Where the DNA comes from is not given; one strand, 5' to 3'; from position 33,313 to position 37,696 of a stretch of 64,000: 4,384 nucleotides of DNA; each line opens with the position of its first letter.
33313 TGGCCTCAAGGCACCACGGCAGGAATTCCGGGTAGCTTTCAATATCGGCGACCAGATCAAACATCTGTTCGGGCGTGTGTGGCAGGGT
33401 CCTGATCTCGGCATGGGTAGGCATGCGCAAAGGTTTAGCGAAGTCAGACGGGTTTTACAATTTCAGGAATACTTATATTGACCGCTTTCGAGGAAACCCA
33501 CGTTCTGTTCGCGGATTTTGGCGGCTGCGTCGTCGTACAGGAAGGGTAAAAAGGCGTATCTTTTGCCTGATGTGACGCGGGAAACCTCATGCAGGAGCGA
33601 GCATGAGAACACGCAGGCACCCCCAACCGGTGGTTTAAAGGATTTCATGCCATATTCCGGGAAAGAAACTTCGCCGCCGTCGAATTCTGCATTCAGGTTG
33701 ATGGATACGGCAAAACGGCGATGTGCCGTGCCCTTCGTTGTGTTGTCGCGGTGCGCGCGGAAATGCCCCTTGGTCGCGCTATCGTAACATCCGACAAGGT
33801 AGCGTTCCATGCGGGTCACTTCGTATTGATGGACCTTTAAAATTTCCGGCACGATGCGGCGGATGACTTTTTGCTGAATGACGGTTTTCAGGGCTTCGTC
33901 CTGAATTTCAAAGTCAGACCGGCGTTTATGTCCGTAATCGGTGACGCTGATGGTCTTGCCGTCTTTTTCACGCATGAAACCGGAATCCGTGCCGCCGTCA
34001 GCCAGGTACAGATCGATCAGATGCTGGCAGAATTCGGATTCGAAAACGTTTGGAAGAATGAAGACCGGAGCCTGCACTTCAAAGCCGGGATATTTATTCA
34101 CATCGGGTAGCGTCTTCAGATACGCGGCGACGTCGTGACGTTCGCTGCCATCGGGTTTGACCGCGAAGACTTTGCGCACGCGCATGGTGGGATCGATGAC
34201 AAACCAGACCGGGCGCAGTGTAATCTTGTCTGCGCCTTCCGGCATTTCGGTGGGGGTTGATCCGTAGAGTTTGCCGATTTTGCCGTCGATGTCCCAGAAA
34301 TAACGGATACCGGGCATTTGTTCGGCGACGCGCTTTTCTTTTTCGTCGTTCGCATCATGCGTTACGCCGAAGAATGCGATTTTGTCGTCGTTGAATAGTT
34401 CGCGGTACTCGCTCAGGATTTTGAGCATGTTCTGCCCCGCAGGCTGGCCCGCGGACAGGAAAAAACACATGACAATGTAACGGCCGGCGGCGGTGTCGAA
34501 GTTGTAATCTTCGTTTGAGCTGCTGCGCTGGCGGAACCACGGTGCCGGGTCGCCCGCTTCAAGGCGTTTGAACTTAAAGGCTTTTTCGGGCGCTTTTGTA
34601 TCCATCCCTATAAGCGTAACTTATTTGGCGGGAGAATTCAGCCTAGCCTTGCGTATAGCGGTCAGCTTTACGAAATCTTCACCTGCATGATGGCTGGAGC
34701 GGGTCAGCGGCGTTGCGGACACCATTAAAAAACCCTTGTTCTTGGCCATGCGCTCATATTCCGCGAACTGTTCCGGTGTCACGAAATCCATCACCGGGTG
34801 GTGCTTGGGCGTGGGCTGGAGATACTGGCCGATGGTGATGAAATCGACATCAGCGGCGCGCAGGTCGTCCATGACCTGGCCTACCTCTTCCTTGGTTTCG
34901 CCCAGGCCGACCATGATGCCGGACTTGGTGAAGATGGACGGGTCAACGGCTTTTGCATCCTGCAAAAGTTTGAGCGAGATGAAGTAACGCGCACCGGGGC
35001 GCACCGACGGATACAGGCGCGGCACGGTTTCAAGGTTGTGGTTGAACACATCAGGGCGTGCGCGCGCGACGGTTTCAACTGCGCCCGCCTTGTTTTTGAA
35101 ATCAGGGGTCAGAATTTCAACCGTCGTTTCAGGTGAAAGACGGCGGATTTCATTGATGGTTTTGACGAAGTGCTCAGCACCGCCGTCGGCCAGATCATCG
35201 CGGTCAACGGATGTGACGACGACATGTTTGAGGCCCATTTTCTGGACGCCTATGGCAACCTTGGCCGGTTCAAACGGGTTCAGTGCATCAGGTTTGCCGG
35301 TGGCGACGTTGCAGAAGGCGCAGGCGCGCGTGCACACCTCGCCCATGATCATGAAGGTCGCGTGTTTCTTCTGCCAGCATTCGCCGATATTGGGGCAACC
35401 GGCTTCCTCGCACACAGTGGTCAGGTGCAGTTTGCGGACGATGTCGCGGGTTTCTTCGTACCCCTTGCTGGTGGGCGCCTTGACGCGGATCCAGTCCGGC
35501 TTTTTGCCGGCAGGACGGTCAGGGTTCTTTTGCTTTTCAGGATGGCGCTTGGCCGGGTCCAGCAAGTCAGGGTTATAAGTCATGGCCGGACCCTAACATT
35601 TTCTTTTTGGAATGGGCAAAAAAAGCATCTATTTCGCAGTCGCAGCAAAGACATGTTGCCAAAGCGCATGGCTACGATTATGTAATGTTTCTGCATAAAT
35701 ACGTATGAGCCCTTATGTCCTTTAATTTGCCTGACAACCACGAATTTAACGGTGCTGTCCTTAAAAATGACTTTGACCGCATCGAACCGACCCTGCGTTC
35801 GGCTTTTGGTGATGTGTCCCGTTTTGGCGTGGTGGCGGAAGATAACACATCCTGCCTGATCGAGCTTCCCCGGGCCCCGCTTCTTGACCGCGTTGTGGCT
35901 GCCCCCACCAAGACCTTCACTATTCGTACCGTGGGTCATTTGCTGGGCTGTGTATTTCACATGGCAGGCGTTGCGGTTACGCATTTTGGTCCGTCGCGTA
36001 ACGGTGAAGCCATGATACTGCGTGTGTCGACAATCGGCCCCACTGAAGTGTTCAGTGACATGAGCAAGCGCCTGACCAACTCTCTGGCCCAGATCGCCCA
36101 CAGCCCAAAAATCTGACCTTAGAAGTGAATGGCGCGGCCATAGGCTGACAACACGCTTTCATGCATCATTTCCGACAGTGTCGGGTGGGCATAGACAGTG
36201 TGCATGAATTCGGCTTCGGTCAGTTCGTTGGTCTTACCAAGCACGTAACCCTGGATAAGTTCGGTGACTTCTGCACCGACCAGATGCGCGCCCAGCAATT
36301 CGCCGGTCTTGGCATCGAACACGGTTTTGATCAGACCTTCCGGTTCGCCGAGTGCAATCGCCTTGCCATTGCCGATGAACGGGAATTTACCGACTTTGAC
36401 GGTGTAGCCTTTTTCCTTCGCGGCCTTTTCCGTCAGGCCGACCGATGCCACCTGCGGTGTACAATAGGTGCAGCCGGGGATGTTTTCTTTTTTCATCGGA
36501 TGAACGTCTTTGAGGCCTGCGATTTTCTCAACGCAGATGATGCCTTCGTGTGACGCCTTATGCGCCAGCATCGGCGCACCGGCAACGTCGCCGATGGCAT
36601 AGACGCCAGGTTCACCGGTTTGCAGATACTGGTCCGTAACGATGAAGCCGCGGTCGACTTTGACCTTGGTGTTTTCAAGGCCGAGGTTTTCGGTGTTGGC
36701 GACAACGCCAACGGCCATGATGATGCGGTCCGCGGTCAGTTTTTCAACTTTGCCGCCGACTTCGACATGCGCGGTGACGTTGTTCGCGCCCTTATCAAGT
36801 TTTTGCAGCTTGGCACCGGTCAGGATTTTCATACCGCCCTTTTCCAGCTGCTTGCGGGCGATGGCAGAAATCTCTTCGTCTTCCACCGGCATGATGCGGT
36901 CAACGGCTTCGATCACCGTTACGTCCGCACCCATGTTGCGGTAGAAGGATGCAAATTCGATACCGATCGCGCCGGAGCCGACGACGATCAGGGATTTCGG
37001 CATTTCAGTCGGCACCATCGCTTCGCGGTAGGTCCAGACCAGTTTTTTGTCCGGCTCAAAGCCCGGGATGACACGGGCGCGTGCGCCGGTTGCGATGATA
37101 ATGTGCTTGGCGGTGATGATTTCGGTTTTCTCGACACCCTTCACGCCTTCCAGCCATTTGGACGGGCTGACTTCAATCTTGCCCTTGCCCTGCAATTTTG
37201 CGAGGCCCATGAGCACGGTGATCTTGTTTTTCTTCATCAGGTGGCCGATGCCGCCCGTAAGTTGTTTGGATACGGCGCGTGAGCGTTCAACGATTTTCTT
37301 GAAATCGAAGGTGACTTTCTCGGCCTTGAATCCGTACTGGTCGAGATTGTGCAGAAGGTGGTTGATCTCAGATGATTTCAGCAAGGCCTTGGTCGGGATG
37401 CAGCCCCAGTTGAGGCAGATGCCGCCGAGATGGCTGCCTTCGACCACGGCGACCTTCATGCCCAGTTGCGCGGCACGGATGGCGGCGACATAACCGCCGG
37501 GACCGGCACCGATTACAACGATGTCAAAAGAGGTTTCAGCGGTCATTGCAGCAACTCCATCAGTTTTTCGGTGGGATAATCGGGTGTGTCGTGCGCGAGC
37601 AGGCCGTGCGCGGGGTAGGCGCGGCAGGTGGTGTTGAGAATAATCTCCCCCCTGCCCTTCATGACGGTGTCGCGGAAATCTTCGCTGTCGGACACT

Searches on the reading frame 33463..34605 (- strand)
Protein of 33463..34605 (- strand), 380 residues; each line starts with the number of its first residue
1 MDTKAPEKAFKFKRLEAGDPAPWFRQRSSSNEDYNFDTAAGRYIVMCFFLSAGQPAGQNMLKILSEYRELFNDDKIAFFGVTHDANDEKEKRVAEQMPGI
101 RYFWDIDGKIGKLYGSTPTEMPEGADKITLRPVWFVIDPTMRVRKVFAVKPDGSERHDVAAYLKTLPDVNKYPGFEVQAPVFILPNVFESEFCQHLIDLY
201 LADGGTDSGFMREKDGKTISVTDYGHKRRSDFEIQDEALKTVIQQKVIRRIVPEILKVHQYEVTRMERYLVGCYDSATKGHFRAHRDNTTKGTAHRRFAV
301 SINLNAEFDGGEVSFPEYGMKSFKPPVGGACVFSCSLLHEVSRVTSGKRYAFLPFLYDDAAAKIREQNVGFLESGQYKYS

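Call 62: search_protein_families(library=pfam, proteins=[window:33463-34605:-], max_evalue=0.0001)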
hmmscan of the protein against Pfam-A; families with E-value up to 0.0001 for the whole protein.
window:33463-34605:- (380 aa): 3 families
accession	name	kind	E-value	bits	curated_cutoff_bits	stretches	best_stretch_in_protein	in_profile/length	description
PF13640.12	2OG-FeII_Oxy_3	-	1.2e-10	42.6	27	1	273-355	5-96/98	2OG-Fe(II) oxygenase superfamily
PF00578.27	AhpC-TSA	-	1.7e-09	38.1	26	1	18-145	2-123/124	AhpC/TSA family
PF08534.16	Redoxin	-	1.1e-07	32.2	26.6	1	17-162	2-147/148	Redoxin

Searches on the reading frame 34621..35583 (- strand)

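Call 62: search_protein_families(library=pfam, proteins=[window:34621-35583:-], max_evalue=0.0001)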
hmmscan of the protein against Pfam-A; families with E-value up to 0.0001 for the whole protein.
window:34621-35583:- (320 aa): 2 families
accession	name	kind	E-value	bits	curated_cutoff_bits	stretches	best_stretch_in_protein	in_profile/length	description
PF04055.27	Radical_SAM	-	8.7e-19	68.7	29.5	1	78-241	1-166/166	Radical SAM superfamily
PF16881.10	LIAS_N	-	4.8e-07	30.6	27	1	18-63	51-96/96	N-terminal domain of lipoyl synthase of Radical_SAM family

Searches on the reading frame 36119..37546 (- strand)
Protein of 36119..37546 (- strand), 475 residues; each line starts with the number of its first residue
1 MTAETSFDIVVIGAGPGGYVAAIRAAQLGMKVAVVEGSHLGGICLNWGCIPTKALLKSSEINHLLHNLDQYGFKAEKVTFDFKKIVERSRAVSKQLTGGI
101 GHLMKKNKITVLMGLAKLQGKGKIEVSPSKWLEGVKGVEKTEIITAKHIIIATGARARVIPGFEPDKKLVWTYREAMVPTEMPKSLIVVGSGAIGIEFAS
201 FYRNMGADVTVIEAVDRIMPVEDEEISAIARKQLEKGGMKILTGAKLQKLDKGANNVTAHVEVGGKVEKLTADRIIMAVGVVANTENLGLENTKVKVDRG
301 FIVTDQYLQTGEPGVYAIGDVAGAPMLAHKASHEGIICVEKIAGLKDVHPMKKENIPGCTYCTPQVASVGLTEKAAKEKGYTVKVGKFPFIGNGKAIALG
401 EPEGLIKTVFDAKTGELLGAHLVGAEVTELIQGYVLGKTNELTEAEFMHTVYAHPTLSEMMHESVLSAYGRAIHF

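Call 62: search_protein_families(library=pfam, proteins=[window:36119-37546:-], max_evalue=0.0001)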
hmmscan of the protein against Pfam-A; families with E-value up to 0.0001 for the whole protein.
window:36119-37546:- (475 aa): 10 families
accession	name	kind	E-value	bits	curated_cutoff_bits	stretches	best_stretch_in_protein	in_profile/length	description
PF07992.20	Pyr_redox_2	-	1.7e-72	244.7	26.1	1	7-335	1-291/291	Pyridine nucleotide-disulphide oxidoreductase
PF02852.28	Pyr_redox_dim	-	3.8e-35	120.9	25.3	1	356-464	1-109/110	Pyridine nucleotide-disulphide oxidoreductase, dimerisation domain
PF00070.33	Pyr_redox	-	8.3e-22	77.9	22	1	186-260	2-76/82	Pyridine nucleotide-disulphide oxidoreductase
PF13738.12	Pyr_redox_3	-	7.9e-15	55.3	30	1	141-319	120-305/305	Pyridine nucleotide-disulphide oxidoreductase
PF13450.12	NAD_binding_8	-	5.6e-10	39.8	21.9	0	11-45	1-36/68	NAD(P)-binding Rossmann-like domain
PF12831.13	FAD_oxidored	-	9.7e-09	35.4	27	1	8-44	1-38/416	FAD dependent oxidoreductase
PF01134.28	GIDA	-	1.2e-07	31.6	22.1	1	8-155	1-150/391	Glucose inhibited division protein A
PF00890.30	FAD_binding_2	-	6e-07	29.4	20.4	1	8-42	1-35/414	FAD binding domain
PF03486.20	HI0933_like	-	1.6e-06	28.2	50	0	8-38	2-32/244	HI0933-like protein Rossmann domain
PF01266.30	DAO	-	1.8e-06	28.1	27.9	0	8-41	1-35/353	FAD dependent oxidoreductase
